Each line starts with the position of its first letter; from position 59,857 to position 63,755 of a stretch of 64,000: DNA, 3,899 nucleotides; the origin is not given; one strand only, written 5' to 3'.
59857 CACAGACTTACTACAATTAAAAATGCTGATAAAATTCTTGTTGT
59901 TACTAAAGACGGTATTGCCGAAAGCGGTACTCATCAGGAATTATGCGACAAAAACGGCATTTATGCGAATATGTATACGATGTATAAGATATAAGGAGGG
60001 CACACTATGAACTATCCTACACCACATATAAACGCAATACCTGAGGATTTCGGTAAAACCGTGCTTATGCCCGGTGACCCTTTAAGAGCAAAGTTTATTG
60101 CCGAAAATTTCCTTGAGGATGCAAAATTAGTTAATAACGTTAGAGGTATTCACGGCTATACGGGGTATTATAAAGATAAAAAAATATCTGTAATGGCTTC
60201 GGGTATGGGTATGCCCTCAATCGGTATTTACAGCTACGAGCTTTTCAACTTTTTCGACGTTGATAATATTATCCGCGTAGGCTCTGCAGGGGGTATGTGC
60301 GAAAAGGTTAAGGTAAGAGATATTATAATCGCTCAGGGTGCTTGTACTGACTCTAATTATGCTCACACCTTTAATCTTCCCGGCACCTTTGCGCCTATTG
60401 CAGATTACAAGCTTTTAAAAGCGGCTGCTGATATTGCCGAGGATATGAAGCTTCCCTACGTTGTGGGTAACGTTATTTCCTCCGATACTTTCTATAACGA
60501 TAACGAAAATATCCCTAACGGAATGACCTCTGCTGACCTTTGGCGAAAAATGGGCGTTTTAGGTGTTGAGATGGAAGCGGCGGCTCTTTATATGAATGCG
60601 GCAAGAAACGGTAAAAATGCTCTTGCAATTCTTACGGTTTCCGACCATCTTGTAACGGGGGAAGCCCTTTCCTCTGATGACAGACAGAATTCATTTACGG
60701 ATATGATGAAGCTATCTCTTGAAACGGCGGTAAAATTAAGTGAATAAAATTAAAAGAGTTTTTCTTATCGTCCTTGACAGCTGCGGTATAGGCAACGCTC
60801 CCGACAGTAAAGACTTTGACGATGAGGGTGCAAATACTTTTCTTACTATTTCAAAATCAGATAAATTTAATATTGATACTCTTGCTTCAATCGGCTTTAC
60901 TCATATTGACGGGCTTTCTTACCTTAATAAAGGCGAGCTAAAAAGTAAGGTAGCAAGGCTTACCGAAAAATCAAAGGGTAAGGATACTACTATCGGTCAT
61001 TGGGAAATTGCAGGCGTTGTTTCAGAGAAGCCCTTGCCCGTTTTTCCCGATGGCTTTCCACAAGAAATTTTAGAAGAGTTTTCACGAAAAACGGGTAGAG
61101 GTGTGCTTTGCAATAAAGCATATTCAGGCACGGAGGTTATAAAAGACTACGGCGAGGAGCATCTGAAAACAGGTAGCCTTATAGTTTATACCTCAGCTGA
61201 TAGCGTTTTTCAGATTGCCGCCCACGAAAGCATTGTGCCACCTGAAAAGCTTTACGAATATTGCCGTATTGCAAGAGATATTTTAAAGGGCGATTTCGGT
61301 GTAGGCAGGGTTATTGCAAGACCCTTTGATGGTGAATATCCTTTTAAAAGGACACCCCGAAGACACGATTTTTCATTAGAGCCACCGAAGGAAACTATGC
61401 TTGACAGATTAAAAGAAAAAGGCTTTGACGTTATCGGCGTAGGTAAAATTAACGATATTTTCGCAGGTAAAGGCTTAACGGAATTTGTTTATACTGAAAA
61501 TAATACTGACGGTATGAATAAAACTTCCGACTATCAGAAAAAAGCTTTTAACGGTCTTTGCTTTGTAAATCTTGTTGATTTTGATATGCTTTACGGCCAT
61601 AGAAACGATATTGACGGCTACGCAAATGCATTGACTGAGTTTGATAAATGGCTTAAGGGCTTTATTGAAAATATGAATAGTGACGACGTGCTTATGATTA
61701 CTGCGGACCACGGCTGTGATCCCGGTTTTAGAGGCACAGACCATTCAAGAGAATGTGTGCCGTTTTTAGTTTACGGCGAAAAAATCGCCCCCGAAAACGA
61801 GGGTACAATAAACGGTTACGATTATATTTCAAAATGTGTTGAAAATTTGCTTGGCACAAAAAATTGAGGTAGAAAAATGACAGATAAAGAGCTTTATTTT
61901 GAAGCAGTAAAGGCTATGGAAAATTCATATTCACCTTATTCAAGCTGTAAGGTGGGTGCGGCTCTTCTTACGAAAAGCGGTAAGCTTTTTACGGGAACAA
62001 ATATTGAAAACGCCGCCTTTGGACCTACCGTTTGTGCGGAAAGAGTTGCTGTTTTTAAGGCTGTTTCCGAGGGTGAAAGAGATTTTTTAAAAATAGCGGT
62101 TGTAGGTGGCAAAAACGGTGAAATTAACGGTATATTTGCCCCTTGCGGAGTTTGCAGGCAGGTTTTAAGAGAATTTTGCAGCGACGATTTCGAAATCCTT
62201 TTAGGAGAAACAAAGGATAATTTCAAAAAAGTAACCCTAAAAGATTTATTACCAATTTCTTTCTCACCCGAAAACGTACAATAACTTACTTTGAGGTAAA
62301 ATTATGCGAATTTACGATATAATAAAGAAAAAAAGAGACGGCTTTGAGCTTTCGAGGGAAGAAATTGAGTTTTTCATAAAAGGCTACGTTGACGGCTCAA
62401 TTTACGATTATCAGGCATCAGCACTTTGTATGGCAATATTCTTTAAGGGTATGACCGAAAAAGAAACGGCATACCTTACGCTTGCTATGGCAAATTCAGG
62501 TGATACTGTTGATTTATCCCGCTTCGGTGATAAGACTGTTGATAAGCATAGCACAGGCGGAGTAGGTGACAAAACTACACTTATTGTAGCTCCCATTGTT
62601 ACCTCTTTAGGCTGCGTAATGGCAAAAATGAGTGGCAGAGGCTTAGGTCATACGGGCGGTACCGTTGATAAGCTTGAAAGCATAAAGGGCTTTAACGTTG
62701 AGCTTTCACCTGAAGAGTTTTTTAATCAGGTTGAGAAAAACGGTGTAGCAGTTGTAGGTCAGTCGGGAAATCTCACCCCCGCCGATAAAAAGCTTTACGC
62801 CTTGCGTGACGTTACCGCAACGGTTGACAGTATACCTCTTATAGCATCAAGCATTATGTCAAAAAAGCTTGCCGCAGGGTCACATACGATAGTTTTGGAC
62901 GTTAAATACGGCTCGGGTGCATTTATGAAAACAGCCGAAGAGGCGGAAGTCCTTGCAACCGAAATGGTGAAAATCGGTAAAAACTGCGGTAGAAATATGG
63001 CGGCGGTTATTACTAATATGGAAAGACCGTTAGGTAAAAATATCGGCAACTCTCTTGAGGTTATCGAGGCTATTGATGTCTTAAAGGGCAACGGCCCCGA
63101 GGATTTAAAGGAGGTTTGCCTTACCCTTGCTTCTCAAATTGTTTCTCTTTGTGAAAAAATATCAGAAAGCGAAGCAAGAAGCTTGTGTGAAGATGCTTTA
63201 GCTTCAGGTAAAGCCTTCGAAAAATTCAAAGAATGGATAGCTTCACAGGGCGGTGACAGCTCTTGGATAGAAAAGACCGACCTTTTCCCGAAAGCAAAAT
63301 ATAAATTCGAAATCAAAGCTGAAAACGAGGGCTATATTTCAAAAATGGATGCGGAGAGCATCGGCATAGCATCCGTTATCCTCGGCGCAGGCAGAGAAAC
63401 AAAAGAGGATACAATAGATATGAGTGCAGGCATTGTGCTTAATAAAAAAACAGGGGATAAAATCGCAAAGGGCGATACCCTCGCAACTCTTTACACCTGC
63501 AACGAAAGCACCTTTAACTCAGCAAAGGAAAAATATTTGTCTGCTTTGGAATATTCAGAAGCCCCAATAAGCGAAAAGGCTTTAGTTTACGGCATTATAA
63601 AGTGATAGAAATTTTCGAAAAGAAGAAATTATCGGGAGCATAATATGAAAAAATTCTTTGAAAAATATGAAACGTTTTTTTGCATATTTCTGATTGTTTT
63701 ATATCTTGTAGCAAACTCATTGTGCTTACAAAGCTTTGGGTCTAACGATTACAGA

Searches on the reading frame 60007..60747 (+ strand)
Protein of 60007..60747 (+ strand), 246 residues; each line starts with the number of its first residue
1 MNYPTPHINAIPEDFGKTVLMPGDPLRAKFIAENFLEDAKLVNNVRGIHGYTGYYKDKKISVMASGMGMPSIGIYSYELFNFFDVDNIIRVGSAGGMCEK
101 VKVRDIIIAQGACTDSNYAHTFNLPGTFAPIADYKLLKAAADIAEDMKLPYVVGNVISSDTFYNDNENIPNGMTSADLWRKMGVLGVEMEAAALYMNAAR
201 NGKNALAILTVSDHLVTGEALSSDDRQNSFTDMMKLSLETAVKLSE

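Call 74: search_protein_families(library=pfam, proteins=[window:60007-60747:+], max_evalue=0.00001)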
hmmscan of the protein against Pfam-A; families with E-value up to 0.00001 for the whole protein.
window:60007-60747:+ (246 aa): 1 family
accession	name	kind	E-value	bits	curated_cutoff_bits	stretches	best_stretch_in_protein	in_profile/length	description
PF01048.26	PNP_UDP_1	-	2.8e-39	135.3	25.1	1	18-228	2-215/233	Phosphorylase superfamily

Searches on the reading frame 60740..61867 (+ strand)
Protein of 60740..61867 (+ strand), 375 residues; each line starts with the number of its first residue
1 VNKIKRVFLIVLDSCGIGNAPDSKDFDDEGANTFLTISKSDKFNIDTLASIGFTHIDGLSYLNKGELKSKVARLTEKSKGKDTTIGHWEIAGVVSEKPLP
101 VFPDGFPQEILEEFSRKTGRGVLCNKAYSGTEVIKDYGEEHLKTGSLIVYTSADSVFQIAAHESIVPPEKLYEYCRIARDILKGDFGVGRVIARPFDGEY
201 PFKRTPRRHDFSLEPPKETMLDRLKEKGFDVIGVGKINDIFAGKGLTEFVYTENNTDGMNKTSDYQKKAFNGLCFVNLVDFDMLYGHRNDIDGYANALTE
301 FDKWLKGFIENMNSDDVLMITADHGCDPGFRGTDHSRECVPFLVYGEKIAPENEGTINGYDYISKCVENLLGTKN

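Call 74: search_protein_families(library=pfam, proteins=[window:60740-61867:+], max_evalue=0.00001)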
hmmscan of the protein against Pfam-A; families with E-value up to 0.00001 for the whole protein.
window:60740-61867:+ (375 aa): 1 family
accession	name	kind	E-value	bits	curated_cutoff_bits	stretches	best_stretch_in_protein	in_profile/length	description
PF01676.23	Metalloenzyme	-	3e-33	115.8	24.3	1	5-353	1-230/252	Metalloenzyme superfamily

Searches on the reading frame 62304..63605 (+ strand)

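Call 74: search_protein_families(library=pfam, proteins=[window:62304-63605:+], max_evalue=0.00001)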
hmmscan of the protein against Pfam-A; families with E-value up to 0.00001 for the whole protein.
window:62304-63605:+ (433 aa): 3 families
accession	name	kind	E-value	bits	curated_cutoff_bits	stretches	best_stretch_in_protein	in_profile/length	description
PF00591.27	Glycos_transf_3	-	2.6e-45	155.5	27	1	77-304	3-252/253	Glycosyl transferase family, a/b domain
PF07831.19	PYNP_C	-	1.6e-24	85.8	27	1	344-417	1-74/75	Pyrimidine nucleoside phosphorylase C-terminal domain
PF02885.22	Glycos_trans_3N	-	7e-23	80.6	26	1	5-66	2-63/63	Glycosyl transferase family, helical bundle domain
